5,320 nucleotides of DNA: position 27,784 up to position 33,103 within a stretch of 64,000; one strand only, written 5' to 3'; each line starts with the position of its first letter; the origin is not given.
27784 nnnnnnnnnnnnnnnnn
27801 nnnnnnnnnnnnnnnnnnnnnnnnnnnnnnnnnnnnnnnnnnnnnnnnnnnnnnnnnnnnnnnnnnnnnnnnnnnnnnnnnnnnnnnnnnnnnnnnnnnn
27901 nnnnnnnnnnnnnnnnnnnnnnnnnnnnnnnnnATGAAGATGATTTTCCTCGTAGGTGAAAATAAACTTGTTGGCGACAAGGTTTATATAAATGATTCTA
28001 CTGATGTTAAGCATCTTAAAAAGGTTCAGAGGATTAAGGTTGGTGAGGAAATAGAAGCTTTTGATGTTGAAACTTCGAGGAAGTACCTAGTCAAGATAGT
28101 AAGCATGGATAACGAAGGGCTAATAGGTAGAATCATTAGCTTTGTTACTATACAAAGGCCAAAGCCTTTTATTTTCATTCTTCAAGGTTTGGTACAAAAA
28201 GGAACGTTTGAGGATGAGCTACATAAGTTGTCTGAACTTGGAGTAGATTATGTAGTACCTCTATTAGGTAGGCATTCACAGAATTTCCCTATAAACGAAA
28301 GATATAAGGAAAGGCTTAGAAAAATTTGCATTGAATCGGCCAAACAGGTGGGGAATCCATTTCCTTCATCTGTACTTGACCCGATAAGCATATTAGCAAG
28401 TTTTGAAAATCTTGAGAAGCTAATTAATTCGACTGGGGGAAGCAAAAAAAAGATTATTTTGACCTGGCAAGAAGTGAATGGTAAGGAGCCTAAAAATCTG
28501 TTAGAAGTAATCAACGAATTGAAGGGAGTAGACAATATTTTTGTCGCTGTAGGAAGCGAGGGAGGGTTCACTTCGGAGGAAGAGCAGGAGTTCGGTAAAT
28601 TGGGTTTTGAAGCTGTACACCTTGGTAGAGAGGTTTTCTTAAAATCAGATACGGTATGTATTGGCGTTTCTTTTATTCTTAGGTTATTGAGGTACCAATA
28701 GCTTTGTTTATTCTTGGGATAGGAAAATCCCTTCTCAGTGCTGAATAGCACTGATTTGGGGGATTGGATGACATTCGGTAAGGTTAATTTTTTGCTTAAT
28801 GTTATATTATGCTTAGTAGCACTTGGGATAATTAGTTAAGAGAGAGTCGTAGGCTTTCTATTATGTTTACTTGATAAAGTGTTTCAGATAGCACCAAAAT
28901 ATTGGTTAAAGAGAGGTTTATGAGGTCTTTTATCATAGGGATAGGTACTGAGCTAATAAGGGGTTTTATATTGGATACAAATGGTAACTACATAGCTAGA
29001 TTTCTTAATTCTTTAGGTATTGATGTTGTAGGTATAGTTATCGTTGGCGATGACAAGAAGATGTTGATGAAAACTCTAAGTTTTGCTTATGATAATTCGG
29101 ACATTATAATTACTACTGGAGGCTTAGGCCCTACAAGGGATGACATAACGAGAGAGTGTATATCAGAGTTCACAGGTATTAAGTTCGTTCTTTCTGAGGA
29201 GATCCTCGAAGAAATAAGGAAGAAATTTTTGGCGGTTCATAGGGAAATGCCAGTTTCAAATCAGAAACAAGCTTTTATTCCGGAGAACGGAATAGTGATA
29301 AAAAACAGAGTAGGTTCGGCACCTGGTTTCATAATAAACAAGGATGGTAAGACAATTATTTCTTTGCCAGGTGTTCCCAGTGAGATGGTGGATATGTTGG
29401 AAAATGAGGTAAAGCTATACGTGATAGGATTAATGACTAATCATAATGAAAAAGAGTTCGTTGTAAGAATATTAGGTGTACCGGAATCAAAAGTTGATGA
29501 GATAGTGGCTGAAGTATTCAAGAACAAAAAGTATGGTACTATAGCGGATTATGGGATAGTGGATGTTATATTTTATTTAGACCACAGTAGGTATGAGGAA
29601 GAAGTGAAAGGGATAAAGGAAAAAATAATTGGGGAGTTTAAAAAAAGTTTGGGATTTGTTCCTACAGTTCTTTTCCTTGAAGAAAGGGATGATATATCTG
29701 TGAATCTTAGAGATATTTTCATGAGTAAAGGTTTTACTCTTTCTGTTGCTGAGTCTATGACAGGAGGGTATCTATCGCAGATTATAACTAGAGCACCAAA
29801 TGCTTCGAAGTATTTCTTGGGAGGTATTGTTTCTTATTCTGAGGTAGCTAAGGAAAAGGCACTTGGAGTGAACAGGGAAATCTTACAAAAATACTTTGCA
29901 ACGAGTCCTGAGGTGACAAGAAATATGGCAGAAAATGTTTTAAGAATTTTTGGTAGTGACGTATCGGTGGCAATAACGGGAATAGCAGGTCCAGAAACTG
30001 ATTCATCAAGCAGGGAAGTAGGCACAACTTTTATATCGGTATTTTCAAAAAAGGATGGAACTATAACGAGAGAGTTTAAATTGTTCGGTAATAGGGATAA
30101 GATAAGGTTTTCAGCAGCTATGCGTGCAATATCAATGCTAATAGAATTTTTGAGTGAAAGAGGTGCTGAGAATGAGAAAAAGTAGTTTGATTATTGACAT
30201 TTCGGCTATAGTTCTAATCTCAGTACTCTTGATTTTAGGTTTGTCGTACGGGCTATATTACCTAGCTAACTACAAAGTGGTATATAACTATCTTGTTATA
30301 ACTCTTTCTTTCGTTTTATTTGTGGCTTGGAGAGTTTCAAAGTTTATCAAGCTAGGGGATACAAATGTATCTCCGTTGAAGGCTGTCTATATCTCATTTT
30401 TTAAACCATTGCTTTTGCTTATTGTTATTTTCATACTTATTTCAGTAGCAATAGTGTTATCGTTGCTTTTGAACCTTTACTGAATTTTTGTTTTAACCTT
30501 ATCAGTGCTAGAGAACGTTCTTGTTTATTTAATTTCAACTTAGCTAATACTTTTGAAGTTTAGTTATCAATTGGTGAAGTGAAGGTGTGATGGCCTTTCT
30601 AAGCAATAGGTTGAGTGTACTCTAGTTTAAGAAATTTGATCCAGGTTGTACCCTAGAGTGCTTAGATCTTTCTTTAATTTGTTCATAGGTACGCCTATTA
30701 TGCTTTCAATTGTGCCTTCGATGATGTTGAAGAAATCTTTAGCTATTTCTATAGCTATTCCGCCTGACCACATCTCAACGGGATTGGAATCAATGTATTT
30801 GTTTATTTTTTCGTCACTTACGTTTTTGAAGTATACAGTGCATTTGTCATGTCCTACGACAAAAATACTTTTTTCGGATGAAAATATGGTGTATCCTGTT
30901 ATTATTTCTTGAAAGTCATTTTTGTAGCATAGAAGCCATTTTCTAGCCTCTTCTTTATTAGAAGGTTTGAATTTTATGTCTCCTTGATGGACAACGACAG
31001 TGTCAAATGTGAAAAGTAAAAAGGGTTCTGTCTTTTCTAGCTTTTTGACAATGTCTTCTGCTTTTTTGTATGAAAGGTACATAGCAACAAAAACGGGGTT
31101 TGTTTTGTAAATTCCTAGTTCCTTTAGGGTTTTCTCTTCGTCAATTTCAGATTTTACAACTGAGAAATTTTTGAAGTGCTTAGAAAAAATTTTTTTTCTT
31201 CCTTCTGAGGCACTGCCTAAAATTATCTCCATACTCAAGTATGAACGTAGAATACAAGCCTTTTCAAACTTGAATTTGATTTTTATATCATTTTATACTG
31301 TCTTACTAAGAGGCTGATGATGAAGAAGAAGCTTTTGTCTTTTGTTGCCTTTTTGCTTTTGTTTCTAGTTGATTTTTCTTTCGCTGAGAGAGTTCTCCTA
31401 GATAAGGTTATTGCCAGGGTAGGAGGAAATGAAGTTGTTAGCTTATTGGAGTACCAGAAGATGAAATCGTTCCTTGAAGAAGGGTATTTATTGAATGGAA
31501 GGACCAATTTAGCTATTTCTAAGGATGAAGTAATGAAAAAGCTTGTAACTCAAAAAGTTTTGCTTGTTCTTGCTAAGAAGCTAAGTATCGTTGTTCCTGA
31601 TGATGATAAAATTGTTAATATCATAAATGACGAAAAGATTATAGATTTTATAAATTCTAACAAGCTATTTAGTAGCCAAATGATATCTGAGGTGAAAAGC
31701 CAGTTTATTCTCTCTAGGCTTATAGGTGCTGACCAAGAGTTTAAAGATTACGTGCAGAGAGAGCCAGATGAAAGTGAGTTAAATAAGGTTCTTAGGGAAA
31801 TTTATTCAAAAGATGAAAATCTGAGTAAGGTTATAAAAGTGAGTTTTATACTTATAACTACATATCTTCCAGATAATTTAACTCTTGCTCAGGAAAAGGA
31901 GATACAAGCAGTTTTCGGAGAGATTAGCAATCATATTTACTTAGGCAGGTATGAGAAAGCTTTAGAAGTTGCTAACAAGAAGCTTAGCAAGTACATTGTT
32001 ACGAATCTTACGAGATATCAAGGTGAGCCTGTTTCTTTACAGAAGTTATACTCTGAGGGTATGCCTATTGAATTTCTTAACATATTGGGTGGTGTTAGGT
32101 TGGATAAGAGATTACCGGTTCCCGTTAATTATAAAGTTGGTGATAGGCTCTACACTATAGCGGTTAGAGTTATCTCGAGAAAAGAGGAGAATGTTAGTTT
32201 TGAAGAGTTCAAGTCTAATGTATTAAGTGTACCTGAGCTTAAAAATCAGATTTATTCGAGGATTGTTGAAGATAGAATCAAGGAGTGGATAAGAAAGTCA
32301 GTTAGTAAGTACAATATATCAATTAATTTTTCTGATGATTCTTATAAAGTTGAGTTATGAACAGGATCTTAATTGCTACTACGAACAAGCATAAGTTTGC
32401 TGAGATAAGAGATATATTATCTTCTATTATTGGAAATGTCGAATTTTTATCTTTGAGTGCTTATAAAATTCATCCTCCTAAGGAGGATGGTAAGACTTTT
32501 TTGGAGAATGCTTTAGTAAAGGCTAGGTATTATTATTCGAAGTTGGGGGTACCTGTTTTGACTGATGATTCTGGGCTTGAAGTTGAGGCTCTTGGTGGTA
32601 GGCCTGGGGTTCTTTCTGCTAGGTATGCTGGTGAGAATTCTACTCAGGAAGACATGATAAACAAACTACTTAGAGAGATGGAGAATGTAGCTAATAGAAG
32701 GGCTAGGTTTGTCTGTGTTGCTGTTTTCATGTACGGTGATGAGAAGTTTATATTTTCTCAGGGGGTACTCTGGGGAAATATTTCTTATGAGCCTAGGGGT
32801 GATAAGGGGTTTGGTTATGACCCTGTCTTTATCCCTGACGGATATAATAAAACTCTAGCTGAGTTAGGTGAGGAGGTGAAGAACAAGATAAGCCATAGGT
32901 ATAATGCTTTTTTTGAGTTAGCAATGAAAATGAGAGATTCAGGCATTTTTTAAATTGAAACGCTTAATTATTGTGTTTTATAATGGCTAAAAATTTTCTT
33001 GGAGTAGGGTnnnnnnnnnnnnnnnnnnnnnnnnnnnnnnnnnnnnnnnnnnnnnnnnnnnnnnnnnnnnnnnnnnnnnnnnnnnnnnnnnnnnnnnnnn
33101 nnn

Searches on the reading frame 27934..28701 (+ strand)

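Call 18: search_protein_families(library=pfam, proteins=[window:27934-28701:+], max_evalue=0.00001)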
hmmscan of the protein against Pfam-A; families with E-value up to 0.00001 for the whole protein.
window:27934-28701:+ (255 aa): 2 families
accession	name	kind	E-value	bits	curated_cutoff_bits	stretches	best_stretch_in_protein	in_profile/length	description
PF04452.19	Methyltrans_RNA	-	7.7e-22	78.1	23.9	1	79-242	6-157/165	RNA methyltransferase domain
PF20260.4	PUA_4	-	1.4e-06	28.8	23.9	1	21-67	3-47/48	RNA methyltransferase PUA domain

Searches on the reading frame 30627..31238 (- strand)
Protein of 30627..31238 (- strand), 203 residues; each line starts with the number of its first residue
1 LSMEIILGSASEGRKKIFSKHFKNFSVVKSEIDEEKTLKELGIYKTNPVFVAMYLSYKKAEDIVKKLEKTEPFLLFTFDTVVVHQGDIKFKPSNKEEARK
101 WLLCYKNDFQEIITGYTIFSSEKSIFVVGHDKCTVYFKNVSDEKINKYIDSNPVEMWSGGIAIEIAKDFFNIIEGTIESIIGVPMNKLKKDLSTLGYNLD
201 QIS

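Call 18: search_protein_families(library=pfam, proteins=[window:30627-31238:-], max_evalue=0.00001)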
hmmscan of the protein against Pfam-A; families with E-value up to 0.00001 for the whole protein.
window:30627-31238:- (203 aa): 1 family
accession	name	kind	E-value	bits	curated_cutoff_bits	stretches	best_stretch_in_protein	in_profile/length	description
PF02545.19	Maf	-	1.7e-30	106.5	27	1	4-193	1-185/187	Maf-like protein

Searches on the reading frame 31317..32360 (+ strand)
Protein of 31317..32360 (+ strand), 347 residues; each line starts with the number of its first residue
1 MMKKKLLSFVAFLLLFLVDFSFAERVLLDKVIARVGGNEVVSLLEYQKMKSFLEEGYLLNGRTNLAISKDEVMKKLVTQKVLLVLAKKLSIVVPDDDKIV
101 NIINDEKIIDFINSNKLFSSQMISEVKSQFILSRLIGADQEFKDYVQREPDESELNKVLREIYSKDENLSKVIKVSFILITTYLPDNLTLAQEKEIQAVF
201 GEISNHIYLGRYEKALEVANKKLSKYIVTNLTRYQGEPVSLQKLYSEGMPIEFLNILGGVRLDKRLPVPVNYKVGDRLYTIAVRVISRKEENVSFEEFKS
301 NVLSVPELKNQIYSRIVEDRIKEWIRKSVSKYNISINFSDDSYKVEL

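Call 18: search_protein_families(library=pfam, proteins=[window:31317-32360:+], max_evalue=0.00001)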
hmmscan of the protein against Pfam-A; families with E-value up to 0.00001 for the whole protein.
window:31317-32360:+ (347 aa): 0 families

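Call 45: search_protein_families(library=pfam, proteins=[window:31317-32360:+], max_evalue=0.05)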
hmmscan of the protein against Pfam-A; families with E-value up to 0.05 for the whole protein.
window:31317-32360:+ (347 aa): 3 families
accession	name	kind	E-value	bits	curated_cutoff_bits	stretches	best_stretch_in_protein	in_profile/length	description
PF13623.11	SurA_N_2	-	2.5e-05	24.6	28.5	1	9-125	20-143/145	SurA-like N-terminal domain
PF23206.1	PCDH15_12th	-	0.00051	20.4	27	1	26-103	39-110/115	PCDH15-like domain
PF13624.11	SurA_N_3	-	0.023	14.9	27.2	0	30-103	39-117/162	SurA-like N-terminal domain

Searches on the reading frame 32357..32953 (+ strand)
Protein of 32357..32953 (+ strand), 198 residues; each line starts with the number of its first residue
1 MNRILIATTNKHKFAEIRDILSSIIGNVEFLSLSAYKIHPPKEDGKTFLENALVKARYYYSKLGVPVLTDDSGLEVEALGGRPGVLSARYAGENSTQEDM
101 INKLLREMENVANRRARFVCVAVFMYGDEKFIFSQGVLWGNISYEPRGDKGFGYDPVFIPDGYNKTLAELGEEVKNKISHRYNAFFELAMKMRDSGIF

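Call 18: search_protein_families(library=pfam, proteins=[window:32357-32953:+], max_evalue=0.00001)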
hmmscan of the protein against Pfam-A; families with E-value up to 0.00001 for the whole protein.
window:32357-32953:+ (198 aa): 1 family
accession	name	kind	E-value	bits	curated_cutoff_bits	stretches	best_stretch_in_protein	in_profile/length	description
PF01725.21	Ham1p_like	-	5.1e-64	216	22.5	1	4-189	1-184/186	Ham1 family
